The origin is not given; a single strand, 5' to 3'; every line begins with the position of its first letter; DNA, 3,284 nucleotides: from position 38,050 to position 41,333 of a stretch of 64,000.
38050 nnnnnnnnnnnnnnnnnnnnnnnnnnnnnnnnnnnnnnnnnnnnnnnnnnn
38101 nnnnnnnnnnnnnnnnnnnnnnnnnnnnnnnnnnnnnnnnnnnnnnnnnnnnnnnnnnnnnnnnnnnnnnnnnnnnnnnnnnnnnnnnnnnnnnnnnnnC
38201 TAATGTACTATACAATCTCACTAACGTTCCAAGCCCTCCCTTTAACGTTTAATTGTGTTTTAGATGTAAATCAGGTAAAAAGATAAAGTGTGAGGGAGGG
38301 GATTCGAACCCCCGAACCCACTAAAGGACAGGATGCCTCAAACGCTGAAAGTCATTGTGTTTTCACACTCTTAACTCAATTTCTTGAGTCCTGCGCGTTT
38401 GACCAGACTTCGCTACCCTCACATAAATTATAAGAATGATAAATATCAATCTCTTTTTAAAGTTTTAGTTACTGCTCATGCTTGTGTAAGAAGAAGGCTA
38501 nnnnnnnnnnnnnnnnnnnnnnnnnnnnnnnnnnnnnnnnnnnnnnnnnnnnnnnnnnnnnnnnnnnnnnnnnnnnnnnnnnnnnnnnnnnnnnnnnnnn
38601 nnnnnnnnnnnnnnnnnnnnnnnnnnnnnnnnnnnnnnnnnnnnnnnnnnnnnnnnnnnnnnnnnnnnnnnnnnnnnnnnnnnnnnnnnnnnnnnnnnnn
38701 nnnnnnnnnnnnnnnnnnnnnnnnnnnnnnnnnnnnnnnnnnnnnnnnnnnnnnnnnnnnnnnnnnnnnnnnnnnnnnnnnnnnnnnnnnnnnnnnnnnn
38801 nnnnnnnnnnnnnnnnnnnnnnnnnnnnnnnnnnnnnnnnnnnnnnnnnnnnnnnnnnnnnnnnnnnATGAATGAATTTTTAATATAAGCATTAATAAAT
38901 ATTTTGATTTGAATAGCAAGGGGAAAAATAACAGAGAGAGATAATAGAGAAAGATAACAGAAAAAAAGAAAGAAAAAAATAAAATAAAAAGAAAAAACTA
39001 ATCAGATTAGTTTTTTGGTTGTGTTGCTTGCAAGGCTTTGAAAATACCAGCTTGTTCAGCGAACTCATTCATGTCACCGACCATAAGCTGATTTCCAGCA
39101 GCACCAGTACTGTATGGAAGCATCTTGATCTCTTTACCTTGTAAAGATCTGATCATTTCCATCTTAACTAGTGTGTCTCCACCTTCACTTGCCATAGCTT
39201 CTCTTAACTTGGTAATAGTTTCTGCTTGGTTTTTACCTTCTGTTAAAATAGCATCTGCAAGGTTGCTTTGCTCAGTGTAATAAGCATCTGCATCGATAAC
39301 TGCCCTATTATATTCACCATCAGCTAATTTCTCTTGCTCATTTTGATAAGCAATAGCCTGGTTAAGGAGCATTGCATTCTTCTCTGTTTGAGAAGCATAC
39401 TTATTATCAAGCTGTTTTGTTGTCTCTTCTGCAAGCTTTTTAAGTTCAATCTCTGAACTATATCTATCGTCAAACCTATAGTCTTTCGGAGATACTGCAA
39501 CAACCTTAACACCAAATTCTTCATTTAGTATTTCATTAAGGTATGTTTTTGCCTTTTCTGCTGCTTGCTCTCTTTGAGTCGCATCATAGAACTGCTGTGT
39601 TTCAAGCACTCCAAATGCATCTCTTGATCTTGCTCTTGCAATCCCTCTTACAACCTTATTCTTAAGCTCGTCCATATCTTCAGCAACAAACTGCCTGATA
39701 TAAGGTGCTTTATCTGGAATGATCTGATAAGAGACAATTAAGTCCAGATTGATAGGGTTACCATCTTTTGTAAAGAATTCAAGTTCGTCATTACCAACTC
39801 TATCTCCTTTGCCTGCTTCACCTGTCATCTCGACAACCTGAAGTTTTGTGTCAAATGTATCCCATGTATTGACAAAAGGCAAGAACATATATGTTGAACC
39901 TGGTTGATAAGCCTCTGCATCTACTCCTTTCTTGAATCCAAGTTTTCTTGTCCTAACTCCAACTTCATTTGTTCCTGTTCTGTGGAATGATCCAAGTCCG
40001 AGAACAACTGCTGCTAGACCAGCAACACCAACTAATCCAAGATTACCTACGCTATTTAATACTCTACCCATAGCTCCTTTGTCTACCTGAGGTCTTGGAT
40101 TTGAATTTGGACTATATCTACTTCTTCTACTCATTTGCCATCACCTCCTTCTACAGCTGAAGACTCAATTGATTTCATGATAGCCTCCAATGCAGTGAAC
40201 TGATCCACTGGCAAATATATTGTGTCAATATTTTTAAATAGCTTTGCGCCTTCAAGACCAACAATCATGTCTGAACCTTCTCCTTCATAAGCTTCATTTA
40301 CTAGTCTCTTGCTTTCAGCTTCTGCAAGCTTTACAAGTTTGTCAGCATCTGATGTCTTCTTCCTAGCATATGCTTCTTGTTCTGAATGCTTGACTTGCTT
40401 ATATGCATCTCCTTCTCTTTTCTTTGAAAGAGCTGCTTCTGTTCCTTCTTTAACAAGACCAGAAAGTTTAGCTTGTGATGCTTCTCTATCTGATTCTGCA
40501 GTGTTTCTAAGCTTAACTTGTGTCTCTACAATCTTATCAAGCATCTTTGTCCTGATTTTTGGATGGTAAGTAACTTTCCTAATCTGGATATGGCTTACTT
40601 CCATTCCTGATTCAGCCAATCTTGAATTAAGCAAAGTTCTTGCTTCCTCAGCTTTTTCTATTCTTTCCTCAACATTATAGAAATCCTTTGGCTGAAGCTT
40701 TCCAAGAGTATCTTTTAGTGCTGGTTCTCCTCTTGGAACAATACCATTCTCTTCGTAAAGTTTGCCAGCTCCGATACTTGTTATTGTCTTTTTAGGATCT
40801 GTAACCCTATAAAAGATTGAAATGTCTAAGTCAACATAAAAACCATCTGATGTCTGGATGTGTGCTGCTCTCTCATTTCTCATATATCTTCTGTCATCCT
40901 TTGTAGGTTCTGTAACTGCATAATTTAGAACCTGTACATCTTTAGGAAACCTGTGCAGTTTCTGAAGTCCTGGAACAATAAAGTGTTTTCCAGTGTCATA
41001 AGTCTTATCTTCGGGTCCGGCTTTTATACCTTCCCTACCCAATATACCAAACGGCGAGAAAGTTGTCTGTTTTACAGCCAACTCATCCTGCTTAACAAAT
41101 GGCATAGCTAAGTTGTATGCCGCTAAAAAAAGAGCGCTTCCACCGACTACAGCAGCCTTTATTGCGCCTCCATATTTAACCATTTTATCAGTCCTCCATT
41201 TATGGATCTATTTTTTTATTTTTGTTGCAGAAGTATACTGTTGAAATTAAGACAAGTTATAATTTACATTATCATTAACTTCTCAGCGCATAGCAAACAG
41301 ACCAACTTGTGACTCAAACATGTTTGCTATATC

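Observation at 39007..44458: Bacterial-type membrane island: SPFH pair divergent from DUF6384 + TGGGF coiled-coil module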

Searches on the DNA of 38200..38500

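Call 53: search_rna_families(source=window, start=38200, end=38500, threshold=gathering, show_alignments=1)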
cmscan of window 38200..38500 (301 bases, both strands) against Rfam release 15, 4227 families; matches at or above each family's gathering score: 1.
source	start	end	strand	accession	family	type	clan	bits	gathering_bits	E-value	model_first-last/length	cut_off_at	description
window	38289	38422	-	RF00005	tRNA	Gene; tRNA;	CL00001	44.3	29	1.7e-08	1-71/71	no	tRNA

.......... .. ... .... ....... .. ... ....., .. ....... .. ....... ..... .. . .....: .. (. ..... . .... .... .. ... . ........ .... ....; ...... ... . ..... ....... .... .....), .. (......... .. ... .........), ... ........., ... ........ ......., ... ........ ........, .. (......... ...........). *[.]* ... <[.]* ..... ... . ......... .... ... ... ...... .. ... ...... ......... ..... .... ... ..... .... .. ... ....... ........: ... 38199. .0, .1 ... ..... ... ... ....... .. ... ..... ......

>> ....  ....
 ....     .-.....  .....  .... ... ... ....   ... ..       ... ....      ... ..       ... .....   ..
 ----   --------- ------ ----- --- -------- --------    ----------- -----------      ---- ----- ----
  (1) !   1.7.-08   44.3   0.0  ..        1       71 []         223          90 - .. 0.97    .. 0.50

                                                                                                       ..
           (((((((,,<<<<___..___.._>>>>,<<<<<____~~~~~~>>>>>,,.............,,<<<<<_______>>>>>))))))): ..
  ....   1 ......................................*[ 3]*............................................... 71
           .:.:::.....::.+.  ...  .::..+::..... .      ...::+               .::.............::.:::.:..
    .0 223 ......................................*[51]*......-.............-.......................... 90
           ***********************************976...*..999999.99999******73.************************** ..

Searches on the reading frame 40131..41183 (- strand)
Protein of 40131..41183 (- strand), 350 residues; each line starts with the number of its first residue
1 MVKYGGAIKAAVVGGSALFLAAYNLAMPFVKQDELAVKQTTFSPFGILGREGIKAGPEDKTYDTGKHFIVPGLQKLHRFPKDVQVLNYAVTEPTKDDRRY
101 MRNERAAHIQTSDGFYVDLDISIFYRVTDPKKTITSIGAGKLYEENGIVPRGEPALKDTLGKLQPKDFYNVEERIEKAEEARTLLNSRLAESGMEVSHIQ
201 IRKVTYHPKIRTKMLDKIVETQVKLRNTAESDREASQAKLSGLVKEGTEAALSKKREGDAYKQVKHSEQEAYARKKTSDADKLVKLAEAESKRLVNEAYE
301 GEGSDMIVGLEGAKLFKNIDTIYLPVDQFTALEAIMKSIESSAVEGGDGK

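Call 4: search_protein_families(library=pfam, proteins=[window:40131-41183:-], max_evalue=0.01)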
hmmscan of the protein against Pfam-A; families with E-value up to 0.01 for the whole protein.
window:40131-41183:- (350 aa): 2 families
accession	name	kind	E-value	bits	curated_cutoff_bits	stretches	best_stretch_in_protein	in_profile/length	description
PF01145.31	Band_7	-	1.3e-22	81.1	23.6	1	46-232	15-166/176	SPFH domain / Band 7 family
PF15975.10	Flot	-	0.009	16.5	27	0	268-308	3-43/124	Flotillin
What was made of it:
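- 40131..41183 (-): SPFH_A, 350 aa. It has a TM segment at aa 12-30 (nt 41094-41150) and a Band_7 domain at aa 46-232. It overlaps SPFH_B by 4 nt (ATGA). It is the A-type member of the pair. Band_7 E=1.3e-22 (call 4).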

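Call 6: search_protein_families(library=ncbifam, proteins=[window:40131-41183:-], max_evalue=0.01)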
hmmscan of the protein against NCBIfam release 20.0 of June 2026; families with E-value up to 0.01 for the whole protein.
window:40131-41183:- (350 aa): 0 families

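Call 7: search_protein_families(library=padloc, proteins=[window:40131-41183:-], max_evalue=0.01)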
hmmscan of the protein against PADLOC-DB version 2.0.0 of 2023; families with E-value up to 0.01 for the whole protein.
window:40131-41183:- (350 aa): 0 families

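Call 40: find_homologous_proteins(query=window:40131-41183:-, max_evalue=0.001)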
Query window:40131-41183:- (350 aa): 873 proteins with E <= 0.001 among 5297 candidates; the best 120 are listed.
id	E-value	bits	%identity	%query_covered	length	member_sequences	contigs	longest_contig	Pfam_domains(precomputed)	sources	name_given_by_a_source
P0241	2.1e-223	758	100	100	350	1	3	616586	PF01145.32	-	-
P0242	2.3e-81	292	44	91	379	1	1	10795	PF01145.32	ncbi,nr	ncbi:SPFH domain-containing protein [Candidatus Pacearchaeota archaeon]|nr:SPFH domain-containing pr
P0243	1.6e-80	289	44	90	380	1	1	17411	PF01145.32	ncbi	-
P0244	1.4e-79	286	43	94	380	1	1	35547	PF01145.32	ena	-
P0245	1.4e-78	282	43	94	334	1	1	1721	PF01145.32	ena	-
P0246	3.0e-75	271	45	83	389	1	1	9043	PF01145.32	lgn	-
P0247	3.2e-75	271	44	91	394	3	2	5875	PF01145.32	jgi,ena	-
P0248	1.0e-73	266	41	93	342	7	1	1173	PF01145.32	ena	-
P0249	3.4e-72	261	44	87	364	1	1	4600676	PF01145.32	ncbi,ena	-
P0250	1.3e-71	260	43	85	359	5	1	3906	PF01145.32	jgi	jgi:regulator of protease activity HflC (stomatin/prohibitin superfamily)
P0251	2.1e-71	259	44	87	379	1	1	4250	PF01145.32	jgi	jgi:regulator of protease activity HflC (stomatin/prohibitin superfamily)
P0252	8.4e-71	257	44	89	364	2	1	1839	PF01145.32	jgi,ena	-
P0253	8.9e-71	257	42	93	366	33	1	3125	PF01145.32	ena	-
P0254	9.7e-71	257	42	91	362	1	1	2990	PF01145.32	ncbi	-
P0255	1.4e-70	256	43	87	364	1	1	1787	PF01145.32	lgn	-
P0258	3.7e-70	255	42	89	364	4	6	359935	PF01145.32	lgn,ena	-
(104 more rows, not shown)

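Call 41: find_encoding_contigs(protein=P0242, flank=6000, max_places=1)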
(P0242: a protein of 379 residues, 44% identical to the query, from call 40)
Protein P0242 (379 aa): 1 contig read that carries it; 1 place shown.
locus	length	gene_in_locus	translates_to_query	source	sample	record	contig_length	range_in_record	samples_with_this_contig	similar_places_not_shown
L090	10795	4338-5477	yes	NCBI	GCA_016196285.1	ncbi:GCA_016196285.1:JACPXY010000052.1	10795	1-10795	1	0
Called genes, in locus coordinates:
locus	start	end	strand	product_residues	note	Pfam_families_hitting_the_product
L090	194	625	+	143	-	PF00072:Response_reg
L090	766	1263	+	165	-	-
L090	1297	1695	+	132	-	-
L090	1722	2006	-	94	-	PF22665:WHD_DUF6293 (weak)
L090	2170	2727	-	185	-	-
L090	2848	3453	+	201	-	PF00149:Metallophos, PF12850:Metallophos_2, PF14582:Metallophos_3 (weak)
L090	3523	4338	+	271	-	-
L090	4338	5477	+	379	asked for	PF01145:Band_7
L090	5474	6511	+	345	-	PF01145:Band_7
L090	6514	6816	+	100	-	-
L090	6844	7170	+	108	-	-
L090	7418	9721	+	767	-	PF01751:Toprim, PF01131:Topoisom_bac, PF01396:Zn_ribbon_Top1 (weak)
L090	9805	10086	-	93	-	-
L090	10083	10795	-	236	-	PF01053:Cys_Met_Meta_PP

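Call 42: find_encoding_contigs(protein=P0244, flank=6000, max_places=1)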
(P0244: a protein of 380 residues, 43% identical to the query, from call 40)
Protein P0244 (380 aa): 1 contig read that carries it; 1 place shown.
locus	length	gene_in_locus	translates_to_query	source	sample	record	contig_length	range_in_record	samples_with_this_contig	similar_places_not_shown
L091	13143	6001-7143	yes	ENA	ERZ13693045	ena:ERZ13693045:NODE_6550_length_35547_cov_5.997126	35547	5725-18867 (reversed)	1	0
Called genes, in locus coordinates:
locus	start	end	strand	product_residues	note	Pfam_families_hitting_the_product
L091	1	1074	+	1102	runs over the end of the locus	PF00932:LTD (weak), PF13290:CHB_HEX_C_1, PF13287:Fn3_assoc, PF08757:CotH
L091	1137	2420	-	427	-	PF01408:GFO_IDH_MocA (weak), PF22725:GFO_IDH_MocA_C3, PF02894:GFO_IDH_MocA_C (weak)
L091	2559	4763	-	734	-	PF03781:FGE-sulfatase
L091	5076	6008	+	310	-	-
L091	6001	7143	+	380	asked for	PF01145:Band_7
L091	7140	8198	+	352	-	PF01145:Band_7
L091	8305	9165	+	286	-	PF07963:N_methyl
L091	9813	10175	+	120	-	PF02482:Ribosomal_S30AE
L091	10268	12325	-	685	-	PF22825:HpiC1-like (faint), PF13895:Ig_2 (weak), PF13927:Ig_3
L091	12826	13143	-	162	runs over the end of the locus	PF03259:Robl_LC7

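Call 43: find_encoding_contigs(protein=P0249, flank=6000, max_places=1)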
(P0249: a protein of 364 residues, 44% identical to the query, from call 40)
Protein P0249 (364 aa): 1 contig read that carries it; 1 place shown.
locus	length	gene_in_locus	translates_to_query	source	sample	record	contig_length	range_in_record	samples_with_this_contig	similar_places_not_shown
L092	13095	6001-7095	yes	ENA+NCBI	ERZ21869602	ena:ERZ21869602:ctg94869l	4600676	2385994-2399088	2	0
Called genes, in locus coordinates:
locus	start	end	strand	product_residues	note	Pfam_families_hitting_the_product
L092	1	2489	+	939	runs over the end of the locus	PF00989:PAS, PF08448:PAS_4, PF13188:PAS_8 (weak), PF13426:PAS_9, PF08448:PAS_4, PF08447:PAS_3, PF02518:HATPase_c, PF00072:Response_reg, +4 more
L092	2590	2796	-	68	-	-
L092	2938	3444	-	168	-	-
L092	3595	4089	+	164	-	PF08239:SH3_3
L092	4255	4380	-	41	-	-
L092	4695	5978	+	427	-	PF01943:Polysacc_synt (faint)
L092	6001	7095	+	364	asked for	PF01145:Band_7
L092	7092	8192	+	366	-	PF01145:Band_7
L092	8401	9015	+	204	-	PF00440:TetR_N, PF21351:TetR_C_41 (weak)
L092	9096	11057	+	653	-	PF00724:Oxidored_FMN, PF03486:HI0933_like, PF07992:Pyr_redox_2, PF00070:Pyr_redox (weak), PF00890:FAD_binding_2 (weak), PF01266:DAO (weak), PF12831:FAD_oxidored, PF13450:NAD_binding_8, +2 more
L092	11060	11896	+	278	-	PF00561:Abhydrolase_1, PF12146:Hydrolase_4, PF12697:Abhydrolase_6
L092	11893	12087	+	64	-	-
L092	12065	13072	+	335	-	PF01012:ETF, PF00766:ETF_alpha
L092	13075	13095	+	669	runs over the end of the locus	PF12797:Fer4_2 (faint), PF12838:Fer4_7 (weak), PF13183:Fer4_8, PF13187:Fer4_9, PF13237:Fer4_10, PF13484:Fer4_16 (weak), PF13534:Fer4_17 (weak), PF02754:CCG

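Call 73: search_solved_structures(query=window:40131-41183:-, max_evalue=0.001)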
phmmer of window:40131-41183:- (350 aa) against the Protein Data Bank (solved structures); distinct sequences matched with E-value up to 0.001: 0.

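Call 95: search_protein_families(library=phrogs, proteins=[window:40131-41183:-], max_evalue=0.001)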
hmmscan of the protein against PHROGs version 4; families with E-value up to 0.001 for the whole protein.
window:40131-41183:- (350 aa): 1 family
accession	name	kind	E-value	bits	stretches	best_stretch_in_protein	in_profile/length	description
phrog_200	-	other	2.5e-17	64.1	1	30-292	104-333/379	lipoprotein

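Call 97: find_encoding_contigs(protein=P0243, flank=6000, max_places=1)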
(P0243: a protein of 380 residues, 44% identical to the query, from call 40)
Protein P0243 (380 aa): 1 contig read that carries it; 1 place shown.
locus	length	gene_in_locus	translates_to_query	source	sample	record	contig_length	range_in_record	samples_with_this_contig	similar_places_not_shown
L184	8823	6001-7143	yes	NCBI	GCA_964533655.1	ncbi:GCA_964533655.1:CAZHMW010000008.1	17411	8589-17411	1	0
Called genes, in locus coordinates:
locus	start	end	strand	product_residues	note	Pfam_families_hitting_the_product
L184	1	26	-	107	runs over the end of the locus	-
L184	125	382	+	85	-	-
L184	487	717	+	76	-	PF24434:DUF7557, PF02697:VAPB_antitox (faint)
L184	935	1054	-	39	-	-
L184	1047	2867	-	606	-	-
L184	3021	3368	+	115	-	-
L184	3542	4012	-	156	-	-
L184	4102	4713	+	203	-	PF01694:Rhomboid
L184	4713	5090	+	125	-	-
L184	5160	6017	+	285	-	-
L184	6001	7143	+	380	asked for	PF01145:Band_7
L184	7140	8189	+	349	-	PF01145:Band_7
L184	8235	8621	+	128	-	-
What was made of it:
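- Closest known: HflK/HflC and other heteromeric SPFH. Different: Some orthologous pairs have an unannotated upstream gene of 271-310 aa instead (calls 41, 42, 97).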

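Call 98: find_encoding_contigs(protein=P0258, flank=6000, max_places=1)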
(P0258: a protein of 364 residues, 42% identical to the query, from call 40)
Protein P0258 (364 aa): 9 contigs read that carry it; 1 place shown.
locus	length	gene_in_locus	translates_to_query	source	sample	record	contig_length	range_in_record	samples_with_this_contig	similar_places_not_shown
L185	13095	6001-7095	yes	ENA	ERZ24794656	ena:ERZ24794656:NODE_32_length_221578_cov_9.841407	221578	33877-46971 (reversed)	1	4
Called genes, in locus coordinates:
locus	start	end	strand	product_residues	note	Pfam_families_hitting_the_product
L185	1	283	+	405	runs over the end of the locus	PF01208:URO-D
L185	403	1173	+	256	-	PF00072:Response_reg, PF00486:Trans_reg_C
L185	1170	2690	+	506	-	PF00672:HAMP, PF00512:HisKA, PF13581:HATPase_c_2, PF02518:HATPase_c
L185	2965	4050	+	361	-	PF26178:Rv2075c_cat, PF26146:PI-PLC_X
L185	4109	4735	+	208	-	PF10050:DUF2284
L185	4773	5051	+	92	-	PF26604:CBU_0592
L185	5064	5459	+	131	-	PF02537:CRCB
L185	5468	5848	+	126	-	PF02641:DUF190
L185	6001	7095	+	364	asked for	PF01145:Band_7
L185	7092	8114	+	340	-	PF01145:Band_7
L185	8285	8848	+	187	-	PF01209:Ubie_methyltran, PF13489:Methyltransf_23, PF01135:PCMT (weak), PF13847:Methyltransf_31, PF08241:Methyltransf_11, PF08242:Methyltransf_12, PF13649:Methyltransf_25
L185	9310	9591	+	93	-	-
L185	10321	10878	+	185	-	-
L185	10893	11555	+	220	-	PF00440:TetR_N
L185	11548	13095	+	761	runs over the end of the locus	PF03176:MMPL, PF02460:Patched (faint), PF12349:Sterol-sensing (weak), PF03176:MMPL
